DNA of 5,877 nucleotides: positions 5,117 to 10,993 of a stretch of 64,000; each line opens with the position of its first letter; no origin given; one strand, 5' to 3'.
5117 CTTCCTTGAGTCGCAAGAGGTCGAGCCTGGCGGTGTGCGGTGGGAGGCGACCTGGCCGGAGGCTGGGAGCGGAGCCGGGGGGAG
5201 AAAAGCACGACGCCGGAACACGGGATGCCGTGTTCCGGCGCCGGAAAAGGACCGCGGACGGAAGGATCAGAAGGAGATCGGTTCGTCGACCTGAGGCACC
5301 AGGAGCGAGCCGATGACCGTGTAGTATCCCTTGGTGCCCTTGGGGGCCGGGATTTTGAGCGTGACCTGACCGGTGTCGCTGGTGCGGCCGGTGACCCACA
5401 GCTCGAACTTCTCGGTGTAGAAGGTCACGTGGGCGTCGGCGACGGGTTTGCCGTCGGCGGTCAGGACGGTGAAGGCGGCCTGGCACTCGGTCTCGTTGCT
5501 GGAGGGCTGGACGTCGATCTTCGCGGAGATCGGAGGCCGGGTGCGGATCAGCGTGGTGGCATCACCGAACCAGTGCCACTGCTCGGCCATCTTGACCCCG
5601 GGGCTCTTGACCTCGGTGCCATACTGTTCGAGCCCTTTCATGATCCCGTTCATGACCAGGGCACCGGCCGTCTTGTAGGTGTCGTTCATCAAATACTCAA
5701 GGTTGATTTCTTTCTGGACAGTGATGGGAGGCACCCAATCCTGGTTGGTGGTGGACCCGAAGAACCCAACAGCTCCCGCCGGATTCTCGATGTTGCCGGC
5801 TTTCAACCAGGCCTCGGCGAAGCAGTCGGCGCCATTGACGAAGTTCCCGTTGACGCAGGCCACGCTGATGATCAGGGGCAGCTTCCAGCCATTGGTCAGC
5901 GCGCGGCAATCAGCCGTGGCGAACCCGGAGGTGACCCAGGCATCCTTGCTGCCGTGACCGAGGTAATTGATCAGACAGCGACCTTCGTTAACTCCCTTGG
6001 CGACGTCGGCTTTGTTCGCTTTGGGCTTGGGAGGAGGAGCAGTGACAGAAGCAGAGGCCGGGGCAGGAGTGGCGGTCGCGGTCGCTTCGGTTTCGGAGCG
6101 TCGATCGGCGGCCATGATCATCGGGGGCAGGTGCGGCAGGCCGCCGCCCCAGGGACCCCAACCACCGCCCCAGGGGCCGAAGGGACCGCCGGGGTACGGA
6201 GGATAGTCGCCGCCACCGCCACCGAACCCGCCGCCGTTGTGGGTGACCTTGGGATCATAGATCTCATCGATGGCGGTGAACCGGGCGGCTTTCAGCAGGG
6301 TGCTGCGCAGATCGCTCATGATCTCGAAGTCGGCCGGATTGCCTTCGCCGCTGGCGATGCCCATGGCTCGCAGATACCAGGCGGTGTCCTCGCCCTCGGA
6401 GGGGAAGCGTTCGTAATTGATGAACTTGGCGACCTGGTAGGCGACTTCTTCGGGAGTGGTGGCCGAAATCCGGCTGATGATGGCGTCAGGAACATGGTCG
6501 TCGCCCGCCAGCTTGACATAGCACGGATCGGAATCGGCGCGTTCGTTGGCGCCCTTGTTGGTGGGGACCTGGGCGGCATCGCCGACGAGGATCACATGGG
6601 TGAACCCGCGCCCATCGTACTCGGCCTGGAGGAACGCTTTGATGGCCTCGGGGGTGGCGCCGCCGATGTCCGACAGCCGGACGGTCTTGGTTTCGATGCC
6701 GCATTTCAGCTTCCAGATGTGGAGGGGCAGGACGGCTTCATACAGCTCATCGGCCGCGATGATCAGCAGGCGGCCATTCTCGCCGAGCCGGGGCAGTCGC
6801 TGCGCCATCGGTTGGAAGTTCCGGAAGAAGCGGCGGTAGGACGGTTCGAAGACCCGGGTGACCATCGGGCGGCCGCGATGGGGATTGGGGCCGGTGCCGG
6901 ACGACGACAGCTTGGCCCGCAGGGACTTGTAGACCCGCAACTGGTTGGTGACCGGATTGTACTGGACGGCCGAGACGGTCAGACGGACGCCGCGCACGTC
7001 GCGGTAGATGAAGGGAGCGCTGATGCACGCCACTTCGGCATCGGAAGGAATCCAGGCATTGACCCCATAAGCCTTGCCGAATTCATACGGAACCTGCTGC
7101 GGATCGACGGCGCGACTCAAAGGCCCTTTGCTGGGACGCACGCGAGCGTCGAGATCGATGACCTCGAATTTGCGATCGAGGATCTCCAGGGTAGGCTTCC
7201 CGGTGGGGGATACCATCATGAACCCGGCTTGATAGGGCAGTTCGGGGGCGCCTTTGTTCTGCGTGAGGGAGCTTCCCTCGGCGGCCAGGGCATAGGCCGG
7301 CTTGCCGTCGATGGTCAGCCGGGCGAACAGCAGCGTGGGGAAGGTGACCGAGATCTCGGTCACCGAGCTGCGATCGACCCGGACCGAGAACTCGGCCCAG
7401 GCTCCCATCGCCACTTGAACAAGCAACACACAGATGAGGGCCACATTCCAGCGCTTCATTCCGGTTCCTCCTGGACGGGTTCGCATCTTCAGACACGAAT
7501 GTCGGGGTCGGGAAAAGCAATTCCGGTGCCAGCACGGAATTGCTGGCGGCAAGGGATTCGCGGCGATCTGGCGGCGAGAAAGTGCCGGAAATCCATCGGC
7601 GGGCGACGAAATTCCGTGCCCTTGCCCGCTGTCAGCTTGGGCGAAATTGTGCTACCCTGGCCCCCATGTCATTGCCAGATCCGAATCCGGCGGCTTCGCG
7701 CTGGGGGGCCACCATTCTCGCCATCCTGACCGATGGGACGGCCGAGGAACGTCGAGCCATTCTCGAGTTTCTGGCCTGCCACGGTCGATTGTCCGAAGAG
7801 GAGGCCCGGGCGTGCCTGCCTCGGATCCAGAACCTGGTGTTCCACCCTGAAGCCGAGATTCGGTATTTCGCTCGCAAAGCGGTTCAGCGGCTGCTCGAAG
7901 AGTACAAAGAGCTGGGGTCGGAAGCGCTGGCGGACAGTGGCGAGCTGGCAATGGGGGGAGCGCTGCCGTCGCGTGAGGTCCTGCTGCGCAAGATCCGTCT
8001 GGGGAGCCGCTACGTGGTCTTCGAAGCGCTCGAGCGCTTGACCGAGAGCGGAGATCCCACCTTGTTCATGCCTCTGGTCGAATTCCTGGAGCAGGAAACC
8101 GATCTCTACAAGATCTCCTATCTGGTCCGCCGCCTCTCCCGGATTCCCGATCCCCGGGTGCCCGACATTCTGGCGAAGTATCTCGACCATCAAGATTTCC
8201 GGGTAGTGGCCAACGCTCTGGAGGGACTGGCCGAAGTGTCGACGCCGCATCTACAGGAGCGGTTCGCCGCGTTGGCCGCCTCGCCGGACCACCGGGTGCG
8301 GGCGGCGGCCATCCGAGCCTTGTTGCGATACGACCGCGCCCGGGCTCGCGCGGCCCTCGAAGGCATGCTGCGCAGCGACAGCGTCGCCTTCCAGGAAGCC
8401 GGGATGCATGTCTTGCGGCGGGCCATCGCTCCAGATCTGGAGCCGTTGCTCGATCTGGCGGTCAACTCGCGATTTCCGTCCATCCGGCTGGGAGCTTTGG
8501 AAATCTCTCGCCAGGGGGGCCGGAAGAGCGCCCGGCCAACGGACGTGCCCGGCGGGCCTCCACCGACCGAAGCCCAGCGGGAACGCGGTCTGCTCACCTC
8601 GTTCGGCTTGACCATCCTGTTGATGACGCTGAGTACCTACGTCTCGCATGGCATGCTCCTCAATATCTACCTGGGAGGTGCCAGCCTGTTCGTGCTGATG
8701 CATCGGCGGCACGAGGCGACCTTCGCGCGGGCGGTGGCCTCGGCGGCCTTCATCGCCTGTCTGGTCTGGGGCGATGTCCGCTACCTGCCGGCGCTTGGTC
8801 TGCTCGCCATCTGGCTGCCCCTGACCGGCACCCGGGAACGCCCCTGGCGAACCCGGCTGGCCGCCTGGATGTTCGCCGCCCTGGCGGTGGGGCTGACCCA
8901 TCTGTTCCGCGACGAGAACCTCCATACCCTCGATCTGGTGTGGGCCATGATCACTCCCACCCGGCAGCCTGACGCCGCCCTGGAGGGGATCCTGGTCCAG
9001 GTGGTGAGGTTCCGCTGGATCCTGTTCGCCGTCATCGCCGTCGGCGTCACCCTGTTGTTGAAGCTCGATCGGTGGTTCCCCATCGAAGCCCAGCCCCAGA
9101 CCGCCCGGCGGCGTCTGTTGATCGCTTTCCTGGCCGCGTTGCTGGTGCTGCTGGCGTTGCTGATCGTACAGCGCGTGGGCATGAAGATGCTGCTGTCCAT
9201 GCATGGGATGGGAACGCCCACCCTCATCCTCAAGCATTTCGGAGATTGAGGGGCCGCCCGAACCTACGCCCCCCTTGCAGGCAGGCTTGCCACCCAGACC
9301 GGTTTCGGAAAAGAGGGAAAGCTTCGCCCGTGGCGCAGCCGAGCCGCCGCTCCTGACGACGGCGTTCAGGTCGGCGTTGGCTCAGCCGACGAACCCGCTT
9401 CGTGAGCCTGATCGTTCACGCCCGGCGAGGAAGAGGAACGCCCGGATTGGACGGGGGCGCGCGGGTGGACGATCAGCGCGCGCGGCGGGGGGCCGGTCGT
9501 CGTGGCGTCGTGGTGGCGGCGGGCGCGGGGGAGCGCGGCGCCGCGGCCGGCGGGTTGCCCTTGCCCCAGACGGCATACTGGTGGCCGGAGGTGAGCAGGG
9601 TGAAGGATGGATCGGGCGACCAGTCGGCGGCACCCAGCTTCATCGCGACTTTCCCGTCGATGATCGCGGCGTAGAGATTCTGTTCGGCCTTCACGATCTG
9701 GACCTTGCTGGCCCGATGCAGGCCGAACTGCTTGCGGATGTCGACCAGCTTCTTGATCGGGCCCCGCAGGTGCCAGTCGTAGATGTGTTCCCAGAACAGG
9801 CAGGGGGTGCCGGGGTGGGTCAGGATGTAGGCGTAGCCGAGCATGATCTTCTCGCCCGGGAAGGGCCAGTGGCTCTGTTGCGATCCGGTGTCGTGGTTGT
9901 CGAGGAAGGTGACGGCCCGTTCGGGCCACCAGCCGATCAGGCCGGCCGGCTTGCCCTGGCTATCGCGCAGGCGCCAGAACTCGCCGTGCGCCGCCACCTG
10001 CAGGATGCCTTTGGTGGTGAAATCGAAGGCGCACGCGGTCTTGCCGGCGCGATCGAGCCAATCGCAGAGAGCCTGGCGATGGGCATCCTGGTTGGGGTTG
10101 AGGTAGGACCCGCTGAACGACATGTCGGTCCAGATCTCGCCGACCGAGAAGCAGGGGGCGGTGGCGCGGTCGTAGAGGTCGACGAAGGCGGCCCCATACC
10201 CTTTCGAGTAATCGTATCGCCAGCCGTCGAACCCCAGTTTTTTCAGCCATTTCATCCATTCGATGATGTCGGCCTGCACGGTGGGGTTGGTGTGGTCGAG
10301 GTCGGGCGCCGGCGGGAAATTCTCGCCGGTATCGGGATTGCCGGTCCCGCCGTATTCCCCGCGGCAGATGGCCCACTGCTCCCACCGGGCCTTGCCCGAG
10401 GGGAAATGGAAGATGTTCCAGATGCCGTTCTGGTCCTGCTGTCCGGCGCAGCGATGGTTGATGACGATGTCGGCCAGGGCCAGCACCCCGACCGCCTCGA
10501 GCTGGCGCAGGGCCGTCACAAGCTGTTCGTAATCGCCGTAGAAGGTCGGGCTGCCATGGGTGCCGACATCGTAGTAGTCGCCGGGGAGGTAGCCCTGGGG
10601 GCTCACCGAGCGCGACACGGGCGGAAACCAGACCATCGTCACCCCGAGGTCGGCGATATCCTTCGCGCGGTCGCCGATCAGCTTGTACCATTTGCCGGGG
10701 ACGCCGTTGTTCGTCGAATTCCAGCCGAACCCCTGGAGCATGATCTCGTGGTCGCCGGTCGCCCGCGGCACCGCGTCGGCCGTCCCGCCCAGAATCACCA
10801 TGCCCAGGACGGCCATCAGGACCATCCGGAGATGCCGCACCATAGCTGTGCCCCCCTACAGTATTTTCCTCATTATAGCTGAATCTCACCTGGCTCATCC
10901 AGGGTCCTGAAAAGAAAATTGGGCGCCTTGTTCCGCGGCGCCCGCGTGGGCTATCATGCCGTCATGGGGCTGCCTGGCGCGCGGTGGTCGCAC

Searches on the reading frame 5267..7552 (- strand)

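Call 26: search_protein_families(library=pfam, proteins=[window:5267-7552:-], max_evalue=0.00001)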
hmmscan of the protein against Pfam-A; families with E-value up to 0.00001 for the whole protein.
window:5267-7552:- (761 aa): 2 families
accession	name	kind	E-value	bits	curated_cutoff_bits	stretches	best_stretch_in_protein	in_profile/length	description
PF01364.23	Peptidase_C25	-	3e-49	168.7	23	1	263-667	2-372/374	Peptidase family C25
PF08126.16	Propeptide_C25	-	1.5e-19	70.4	22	1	61-217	18-172/205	Propeptide_C25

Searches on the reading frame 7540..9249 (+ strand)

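Call 26: search_protein_families(library=pfam, proteins=[window:7540-9249:+], max_evalue=0.00001)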
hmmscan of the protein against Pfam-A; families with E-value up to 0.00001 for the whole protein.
window:7540-9249:+ (569 aa): 2 families
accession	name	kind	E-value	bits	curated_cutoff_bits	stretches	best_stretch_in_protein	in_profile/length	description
PF13646.12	HEAT_2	-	4.3e-13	49.8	27.7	1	210-283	3-77/88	HEAT repeats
PF02985.28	HEAT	-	9.8e-06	25.8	23.5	0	243-261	6-24/31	HEAT repeat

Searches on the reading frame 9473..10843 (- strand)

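Call 26: search_protein_families(library=pfam, proteins=[window:9473-10843:-], max_evalue=0.00001)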
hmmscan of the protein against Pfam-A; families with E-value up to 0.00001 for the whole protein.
window:9473-10843:- (456 aa): 2 families
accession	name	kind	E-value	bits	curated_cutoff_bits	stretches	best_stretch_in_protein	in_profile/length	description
PF07821.18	Alpha-amyl_C2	-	2.9e-19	69.6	27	1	374-426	3-59/60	Alpha-amylase C-terminal beta-sheet domain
PF00128.31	Alpha-amylase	-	6.7e-13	49.1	22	1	56-216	21-193/446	Alpha amylase, catalytic domain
